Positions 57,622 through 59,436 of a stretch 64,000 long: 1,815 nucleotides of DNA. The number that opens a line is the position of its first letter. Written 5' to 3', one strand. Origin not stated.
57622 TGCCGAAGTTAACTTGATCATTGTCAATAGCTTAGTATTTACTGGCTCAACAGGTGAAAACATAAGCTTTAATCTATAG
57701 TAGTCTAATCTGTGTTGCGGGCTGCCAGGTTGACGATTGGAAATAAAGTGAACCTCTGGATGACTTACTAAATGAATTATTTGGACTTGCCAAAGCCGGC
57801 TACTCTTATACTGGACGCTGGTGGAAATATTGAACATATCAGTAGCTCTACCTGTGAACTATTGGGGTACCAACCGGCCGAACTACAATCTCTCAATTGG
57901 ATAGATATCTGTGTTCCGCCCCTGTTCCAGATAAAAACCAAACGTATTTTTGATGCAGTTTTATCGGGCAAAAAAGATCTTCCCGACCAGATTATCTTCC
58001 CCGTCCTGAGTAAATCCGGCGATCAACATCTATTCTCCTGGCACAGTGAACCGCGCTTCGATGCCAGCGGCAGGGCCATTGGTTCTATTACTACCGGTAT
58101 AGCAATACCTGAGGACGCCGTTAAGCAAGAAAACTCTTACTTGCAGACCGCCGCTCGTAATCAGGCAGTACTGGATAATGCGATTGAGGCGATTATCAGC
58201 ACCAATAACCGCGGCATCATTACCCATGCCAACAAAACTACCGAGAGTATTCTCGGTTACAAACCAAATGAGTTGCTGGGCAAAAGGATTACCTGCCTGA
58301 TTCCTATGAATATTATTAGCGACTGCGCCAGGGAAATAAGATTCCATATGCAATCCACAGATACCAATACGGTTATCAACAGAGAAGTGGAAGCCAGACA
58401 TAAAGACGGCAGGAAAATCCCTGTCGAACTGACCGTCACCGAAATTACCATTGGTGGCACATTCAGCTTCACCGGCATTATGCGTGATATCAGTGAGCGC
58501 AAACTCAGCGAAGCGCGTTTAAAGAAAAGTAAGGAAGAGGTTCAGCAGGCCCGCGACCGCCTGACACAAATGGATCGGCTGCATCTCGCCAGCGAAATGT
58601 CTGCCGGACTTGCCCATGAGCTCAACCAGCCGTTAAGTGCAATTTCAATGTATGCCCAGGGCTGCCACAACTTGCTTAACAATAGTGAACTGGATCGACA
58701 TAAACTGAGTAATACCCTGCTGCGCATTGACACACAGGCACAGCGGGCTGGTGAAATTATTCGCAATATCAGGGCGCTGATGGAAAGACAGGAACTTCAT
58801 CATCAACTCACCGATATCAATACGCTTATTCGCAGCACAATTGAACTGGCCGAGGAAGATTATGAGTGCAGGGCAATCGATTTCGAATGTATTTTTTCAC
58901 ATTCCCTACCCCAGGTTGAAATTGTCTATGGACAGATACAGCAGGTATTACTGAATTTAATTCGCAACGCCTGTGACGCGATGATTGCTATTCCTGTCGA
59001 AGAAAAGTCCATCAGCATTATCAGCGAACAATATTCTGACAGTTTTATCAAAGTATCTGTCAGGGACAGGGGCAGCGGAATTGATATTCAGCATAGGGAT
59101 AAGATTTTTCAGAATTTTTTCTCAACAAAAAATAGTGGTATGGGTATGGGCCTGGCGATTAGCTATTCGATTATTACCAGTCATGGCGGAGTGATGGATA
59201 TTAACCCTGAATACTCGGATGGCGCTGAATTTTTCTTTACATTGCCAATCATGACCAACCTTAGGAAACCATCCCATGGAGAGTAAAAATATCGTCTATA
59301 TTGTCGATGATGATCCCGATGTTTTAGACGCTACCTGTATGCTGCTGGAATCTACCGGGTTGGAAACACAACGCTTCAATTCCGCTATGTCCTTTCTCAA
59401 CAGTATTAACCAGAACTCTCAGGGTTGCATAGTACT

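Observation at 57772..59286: FixL-like kinase with Cys in place of the proximal heme histidine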

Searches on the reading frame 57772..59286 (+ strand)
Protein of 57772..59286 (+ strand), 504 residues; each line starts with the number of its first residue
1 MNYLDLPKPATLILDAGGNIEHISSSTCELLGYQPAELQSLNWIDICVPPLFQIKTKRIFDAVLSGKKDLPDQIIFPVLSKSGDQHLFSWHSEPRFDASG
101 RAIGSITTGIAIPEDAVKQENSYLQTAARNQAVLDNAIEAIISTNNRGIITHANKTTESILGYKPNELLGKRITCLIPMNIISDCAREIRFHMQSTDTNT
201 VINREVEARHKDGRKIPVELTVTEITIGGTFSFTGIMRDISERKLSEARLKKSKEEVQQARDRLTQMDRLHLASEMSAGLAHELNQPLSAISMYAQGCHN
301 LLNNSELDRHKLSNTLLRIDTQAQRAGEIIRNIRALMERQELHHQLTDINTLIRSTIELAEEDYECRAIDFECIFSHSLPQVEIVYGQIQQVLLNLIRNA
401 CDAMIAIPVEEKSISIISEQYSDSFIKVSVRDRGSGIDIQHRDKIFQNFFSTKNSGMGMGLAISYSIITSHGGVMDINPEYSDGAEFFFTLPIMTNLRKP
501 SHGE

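Call 3: search_protein_families(library=pfam, proteins=[window:57772-59286:+], max_evalue=0.01)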
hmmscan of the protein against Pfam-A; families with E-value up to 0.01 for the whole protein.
window:57772-59286:+ (504 aa): 9 families
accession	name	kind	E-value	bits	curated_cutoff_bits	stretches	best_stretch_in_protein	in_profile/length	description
PF13426.13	PAS_9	-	9e-21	74.5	27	1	139-242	2-103/103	PAS domain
PF02518.31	HATPase_c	-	1.6e-18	67.6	26.4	1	388-493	5-109/111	Histidine kinase-, DNA gyrase B-, and HSP90-like ATPase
PF00989.32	PAS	-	1.6e-18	67.2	22.6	1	129-240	2-113/113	PAS fold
PF08448.16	PAS_4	-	9.8e-14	52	23.1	2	134-244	1-109/110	PAS fold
PF08447.18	PAS_3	-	1.7e-13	51.1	25.6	2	22-104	3-84/89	PAS fold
PF00512.31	HisKA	-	4.5e-09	36.7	26.9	1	274-336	3-60/66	His Kinase A (phospho-acceptor) domain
PF13188.13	PAS_8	-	5.3e-08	32.9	21.8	1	129-176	2-46/65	PAS domain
PF24820.1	Diguanyl_cycl_sensor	-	9.1e-06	26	28.1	0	137-239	5-109/109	Diguanylate cyclase-like sensor domain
PF14501.12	HATPase_c_5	-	2.6e-05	24.5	22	0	389-479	6-90/102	GHKL domain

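Call 4: search_solved_structures(query=window:57772-59286:+, max_evalue=0.001, show_alignments=3)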
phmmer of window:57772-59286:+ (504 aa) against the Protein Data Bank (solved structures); distinct sequences matched with E-value up to 0.001: 63 (the best 60 are shown).
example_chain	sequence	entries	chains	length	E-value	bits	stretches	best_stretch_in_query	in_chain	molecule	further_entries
4gcz_A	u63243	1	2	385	4.4e-46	160.8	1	150-495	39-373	Blue-light photoreceptor, Sensor protein fixL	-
8a7f_A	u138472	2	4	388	7.2e-42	146.9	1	146-493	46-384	Putative Sensory box protein,Sensor protein FixL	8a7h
8a3u_A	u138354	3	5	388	8.6e-42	146.6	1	206-493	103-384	Putative Sensory box protein,Sensor protein FixL | Putative Sensory box protein,Putative Sensory box protein,Sensor protein FixL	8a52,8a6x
9jfj_A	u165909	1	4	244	5.8e-29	104.3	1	258-499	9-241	Sensor histidine kinase ZraS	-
3a0r_A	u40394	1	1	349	1.5e-24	89.8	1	261-493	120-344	Sensor protein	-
8vc9_A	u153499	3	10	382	1.1e-23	86.9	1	236-494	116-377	Leptospira virulence regulator B (LvrB) | histidine kinase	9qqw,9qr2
5uht_A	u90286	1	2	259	2.2e-19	72.7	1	261-492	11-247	Sensor histidine kinase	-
6azr_A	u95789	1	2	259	2.2e-19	72.7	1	261-492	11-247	Sensor histidine kinase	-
2c2a_A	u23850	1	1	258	2.2e-19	72.7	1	261-492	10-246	SENSOR HISTIDINE KINASE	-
3dge_A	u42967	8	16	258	2.3e-19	72.7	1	261-492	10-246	Sensor protein | Histidine kinase | Sensor histidine kinase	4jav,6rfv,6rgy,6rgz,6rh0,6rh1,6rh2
4jas_A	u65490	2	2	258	1.1e-18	70.4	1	261-492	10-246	Histidine kinase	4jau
6rh7_A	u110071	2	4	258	5.6e-18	68.1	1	261-492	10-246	Sensor histidine kinase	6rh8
9qq6_A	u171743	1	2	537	6.7e-16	61.3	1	245-494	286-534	histidine kinase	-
9qjg_A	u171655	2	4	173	9.2e-14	54.2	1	381-494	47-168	histidine kinase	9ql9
3a0t_A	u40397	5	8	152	1.2e-13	53.8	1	348-493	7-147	Sensor protein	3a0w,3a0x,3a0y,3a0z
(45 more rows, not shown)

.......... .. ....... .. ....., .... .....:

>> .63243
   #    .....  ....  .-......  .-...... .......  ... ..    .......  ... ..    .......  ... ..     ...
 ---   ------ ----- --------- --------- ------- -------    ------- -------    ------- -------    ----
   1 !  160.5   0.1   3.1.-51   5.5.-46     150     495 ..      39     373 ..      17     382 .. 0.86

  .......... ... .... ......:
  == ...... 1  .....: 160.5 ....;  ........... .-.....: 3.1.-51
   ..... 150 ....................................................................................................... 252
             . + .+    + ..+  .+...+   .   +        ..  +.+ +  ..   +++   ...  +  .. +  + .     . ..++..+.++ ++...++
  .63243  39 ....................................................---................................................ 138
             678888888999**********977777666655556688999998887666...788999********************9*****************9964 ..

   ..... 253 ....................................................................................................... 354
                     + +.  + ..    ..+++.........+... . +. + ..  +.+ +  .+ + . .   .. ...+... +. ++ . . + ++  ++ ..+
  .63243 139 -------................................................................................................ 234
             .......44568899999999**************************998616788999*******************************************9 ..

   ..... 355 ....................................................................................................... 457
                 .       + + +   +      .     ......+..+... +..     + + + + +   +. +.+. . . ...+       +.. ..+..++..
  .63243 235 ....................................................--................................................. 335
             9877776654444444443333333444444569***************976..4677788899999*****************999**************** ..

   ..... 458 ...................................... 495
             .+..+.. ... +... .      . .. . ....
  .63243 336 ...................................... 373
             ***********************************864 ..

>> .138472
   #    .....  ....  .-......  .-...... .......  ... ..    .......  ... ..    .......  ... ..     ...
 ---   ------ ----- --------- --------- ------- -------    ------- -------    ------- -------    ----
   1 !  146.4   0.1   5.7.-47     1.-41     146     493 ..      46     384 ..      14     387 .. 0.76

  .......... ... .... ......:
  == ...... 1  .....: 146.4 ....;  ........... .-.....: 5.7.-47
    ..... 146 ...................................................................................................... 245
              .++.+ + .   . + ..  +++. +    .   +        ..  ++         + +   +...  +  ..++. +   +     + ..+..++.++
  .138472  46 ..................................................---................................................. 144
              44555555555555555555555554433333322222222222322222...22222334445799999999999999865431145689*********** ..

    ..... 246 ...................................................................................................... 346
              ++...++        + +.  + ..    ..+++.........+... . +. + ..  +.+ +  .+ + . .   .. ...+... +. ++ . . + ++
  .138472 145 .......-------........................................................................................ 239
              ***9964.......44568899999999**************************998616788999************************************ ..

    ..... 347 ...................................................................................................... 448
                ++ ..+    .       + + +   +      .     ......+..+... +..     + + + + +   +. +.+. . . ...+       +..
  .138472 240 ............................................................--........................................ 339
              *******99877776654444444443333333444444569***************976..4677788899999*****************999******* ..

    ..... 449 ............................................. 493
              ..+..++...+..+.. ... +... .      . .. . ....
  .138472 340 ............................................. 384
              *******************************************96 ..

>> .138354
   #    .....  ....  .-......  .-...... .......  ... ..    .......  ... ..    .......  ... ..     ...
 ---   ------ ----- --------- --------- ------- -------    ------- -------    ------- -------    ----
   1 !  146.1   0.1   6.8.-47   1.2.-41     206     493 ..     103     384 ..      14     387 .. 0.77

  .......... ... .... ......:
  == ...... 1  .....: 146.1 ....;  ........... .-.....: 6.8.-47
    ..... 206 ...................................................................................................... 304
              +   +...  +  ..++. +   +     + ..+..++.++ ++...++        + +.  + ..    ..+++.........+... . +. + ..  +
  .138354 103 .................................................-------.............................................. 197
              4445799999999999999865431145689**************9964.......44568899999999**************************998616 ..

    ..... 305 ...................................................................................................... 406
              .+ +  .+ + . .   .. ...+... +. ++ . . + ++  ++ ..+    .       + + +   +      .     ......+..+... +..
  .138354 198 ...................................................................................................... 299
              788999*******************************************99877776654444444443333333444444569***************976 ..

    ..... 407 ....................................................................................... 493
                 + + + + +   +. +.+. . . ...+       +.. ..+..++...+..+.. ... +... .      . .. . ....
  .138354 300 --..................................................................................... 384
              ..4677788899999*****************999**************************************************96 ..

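Call 6: find_homologous_proteins(query=window:57772-59286:+, max_evalue=1e-20)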
Query window:57772-59286:+ (504 aa): 7741 proteins with E <= 1e-20 among 8000 candidates; the best 120 are listed.
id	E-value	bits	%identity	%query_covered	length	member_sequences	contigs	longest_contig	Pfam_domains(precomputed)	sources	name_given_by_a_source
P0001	0.0e+0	1115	99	100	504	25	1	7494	PF08447.19,PF13426.14,PF13188.14,PF24820.2,PF08448.17,PF02518.32,PF00512.32,PF00989.32,PF14501.13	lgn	-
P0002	2.6e-297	1004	89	100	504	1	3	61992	PF08447.19,PF13426.14,PF13188.14,PF24820.2,PF08448.17,PF02518.32,PF00512.32,PF00989.32,PF14501.13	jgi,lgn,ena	-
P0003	6.1e-285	963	86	100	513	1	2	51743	PF08447.19,PF13426.14,PF13188.14,PF24820.2,PF08448.17,PF02518.32,PF00512.32,PF00989.32,PF14501.13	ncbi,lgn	-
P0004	9.4e-285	963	86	100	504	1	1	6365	PF08447.19,PF13426.14,PF13188.14,PF24820.2,PF08448.17,PF02518.32,PF00512.32,PF00989.32,PF14501.13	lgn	-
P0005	3.3e-264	895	79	100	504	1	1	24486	PF08447.19,PF13426.14,PF13188.14,PF24820.2,PF08448.17,PF02518.32,PF00512.32,PF00989.32,PF14501.13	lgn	-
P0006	7.6e-192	656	61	100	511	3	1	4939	PF08447.19,PF13426.14,PF13188.14,PF24820.2,PF08448.17,PF02518.32,PF00512.32,PF00989.32,PF14501.13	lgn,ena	-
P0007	4.3e-191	654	59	100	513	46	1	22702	PF08447.19,PF13426.14,PF13188.14,PF24820.2,PF08448.17,PF02518.32,PF00512.32,PF00989.32,PF14501.13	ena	-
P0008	2.2e-189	648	60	100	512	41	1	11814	PF08447.19,PF13426.14,PF13188.14,PF08448.17,PF02518.32,PF00512.32,PF00989.32,PF14501.13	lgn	-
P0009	3.1e-189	648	59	100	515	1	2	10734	PF08447.19,PF13426.14,PF13188.14,PF24820.2,PF08448.17,PF02518.32,PF00512.32,PF00989.32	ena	-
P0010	5.6e-188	644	61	98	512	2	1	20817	PF08447.19,PF13426.14,PF13188.14,PF24820.2,PF08448.17,PF02518.32,PF00512.32,PF00989.32,PF14501.13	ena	-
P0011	6.1e-185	634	59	99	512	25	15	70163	PF08447.19,PF13426.14,PF13188.14,PF24820.2,PF08448.17,PF02518.32,PF00512.32,PF00989.32,PF14501.13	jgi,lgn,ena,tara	jgi:two-component system sensor kinase FixL|tara:strand:+ start:49510 stop:51048 length:1539 start_c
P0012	1.5e-184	632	60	98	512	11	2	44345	PF08447.19,PF13426.14,PF13188.14,PF24820.2,PF08448.17,PF02518.32,PF00512.32,PF00989.32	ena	-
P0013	1.6e-184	632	59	99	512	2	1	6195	PF08447.19,PF13426.14,PF13188.14,PF24820.2,PF08448.17,PF02518.32,PF00512.32,PF00989.32,PF14501.13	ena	-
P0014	3.4e-184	631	59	99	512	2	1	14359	PF08447.19,PF13426.14,PF13188.14,PF24820.2,PF08448.17,PF02518.32,PF00512.32,PF00989.32,PF14501.13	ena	-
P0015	1.2e-183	629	59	99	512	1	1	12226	PF08447.19,PF13426.14,PF13188.14,PF24820.2,PF08448.17,PF02518.32,PF00512.32,PF00989.32,PF14501.13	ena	-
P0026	2.6e-156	539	52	98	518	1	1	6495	PF08447.19,PF13426.14,PF13188.14,PF24820.2,PF08448.17,PF02518.32,PF00512.32,PF00989.32,PF14501.13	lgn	-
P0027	3.0e-140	486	48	97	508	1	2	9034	PF08447.19,PF13426.14,PF13188.14,PF24820.2,PF08448.17,PF02518.32,PF00512.32,PF00989.32,PF14501.13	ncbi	-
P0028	2.2e-127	444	46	100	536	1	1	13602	PF08447.19,PF13426.14,PF13188.14,PF24820.2,PF08448.17,PF02518.32,PF00512.32,PF00989.32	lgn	-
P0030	3.3e-120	420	44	98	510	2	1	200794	PF13426.14,PF13188.14,PF24820.2,PF08448.17,PF02518.32,PF00512.32,PF00989.32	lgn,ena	-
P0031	2.1e-114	401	44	97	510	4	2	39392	PF08447.19,PF13426.14,PF13188.14,PF24820.2,PF08448.17,PF02518.32,PF00512.32,PF00989.32,PF14598.13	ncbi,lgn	-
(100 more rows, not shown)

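Call 10: find_related_loci(query=window:57772-59286:+, collection=genome_contigs, flank=8000)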
Query window:57772-59286:+ (504 aa) in genome_contigs; peptide patterns used: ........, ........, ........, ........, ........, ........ (x = any residue, [..] = any of these).
69 stretches matched a pattern; 5 encode a relative of the query (tblastn E <= 1e-3); 5 distinct loci.
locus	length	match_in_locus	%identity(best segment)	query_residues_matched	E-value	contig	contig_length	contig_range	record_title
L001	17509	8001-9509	86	1-503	0e+0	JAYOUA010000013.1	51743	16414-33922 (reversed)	MAG: Porticoccaceae bacterium isolate 139566_S167_concoct_bins.tsv.150 NODE_505_length_51743_cov_18.350488, whole genome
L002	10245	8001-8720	29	250-498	2e-22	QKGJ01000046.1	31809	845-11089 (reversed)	MAG: Ignavibacteria bacterium isolate SZUA-525 scaffold_2891, whole genome shotgun sequence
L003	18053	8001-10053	23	14-274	5e-12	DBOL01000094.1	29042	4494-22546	MAG TPA_asm: Candidatus Aminicenantes bacterium UBA647 UBA647_contig_660, whole genome shotgun sequence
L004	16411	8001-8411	26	115-250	5e-11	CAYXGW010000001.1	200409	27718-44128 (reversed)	MAG TPA_asm: uncultured Deferribacteres bacterium isolate binchicken_co182_195 genome assembly, contig: NODE_1_length_20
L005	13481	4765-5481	23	255-492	4e-6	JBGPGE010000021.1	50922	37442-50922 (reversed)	MAG: Candidatus Binatia bacterium isolate OBJ_0618_7090110_5 k141_552515_length_50922_cov_18.6628, whole genome shotgun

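Call 13: search_protein_families(library=pfam, proteins=[L001:13997-16726:+], max_evalue=0.0001)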
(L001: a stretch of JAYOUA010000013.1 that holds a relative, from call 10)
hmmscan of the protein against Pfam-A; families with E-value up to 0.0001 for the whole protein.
L001:13997-16726:+ (909 aa): 5 families
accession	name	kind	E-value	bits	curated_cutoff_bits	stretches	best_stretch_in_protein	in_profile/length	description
PF00122.25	E1-E2_ATPase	-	1.4e-44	152.2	28.1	1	120-312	3-181/181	E1-E2 ATPase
PF00689.26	Cation_ATPase_C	-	2.8e-43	148.2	27.3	1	728-898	1-173/175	Cation transporting ATPase, C-terminus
PF00690.31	Cation_ATPase_N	-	6.9e-20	70.9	20.4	1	12-79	1-69/69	Cation transporter/ATPase, N-terminus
PF00702.32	Hydrolase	-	4e-13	50.6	26.4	1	534-657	87-190/191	haloacid dehalogenase-like hydrolase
PF13246.12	Cation_ATPase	-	5.3e-06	26.8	21.7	1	393-481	2-90/91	Cation transport ATPase (P-type)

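Call 18: find_encoding_contigs(protein=P0011, flank=8000, max_places=2)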
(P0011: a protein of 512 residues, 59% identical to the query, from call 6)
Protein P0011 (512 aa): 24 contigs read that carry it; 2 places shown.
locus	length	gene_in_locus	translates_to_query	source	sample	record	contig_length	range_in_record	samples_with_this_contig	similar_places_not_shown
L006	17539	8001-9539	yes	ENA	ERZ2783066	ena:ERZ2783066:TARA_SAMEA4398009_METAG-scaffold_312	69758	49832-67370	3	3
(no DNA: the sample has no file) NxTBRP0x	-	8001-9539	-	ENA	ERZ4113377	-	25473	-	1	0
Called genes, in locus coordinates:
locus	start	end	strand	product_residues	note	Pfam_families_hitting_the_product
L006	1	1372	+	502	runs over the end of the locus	PF00501:AMP-binding, PF23562:AMP-binding_C_3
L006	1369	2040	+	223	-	PF01126:Heme_oxygenase (faint), PF03070:TENA_THI-4 (weak), PF14518:Haem_oxygenas_2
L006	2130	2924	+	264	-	PF00106:adh_short, PF01370:Epimerase, PF08659:KR, PF13460:NAD_binding_10 (weak), PF13561:adh_short_C2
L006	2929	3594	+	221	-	PF13431:TPR_17 (faint)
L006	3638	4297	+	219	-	PF00072:Response_reg, PF00486:Trans_reg_C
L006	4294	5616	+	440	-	PF26769:HAMP_PhoQ (weak), PF00512:HisKA (weak), PF02518:HATPase_c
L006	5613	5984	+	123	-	PF13473:Cupredoxin_1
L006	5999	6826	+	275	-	PF03239:FTR1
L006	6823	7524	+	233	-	-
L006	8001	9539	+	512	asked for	PF13188:PAS_8 (faint), PF24820:Diguanyl_cycl_sensor (faint), PF08447:PAS_3 (faint), PF00989:PAS, PF08448:PAS_4 (weak), PF13426:PAS_9, PF00512:HisKA, PF02518:HATPase_c, +1 more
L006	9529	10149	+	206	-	PF00072:Response_reg, PF00196:GerE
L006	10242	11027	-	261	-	PF00027:cNMP_binding, PF13545:HTH_Crp_2, PF00325:Crp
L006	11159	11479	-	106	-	-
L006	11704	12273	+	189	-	PF00072:Response_reg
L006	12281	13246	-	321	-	PF14397:ATPgrasp_ST, PF02655:ATP-grasp_3 (faint), PF08443:RimK (faint), PF14398:ATPgrasp_YheCD (faint), PF02955:GSH-S_ATP (faint)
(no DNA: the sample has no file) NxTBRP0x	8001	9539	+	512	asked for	PF13188:PAS_8 (faint), PF24820:Diguanyl_cycl_sensor (faint), PF08447:PAS_3 (faint), PF00989:PAS, PF08448:PAS_4 (weak), PF13426:PAS_9, PF00512:HisKA, PF02518:HATPase_c, +1 more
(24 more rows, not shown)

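Call 19: find_encoding_contigs(protein=P0004, flank=8000, max_places=2)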
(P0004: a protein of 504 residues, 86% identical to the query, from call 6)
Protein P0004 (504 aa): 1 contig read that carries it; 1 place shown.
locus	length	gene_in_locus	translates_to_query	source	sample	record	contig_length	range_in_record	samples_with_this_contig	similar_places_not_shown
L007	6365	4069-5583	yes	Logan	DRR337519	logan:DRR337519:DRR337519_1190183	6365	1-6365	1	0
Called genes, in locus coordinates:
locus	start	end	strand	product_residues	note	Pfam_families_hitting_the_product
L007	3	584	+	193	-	?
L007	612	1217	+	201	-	PF13590:DUF4136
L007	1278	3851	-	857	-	PF11897:DUF3417, PF00343:Phosphorylase, PF28476:GlgP_C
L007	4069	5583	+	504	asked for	PF13188:PAS_8 (faint), PF24820:Diguanyl_cycl_sensor (faint), PF08447:PAS_3 (faint), PF00989:PAS, PF08448:PAS_4 (weak), PF13426:PAS_9, PF00512:HisKA, PF02518:HATPase_c, +1 more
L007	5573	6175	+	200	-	PF00072:Response_reg, PF08281:Sigma70_r4_2 (weak), PF00196:GerE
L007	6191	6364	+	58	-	?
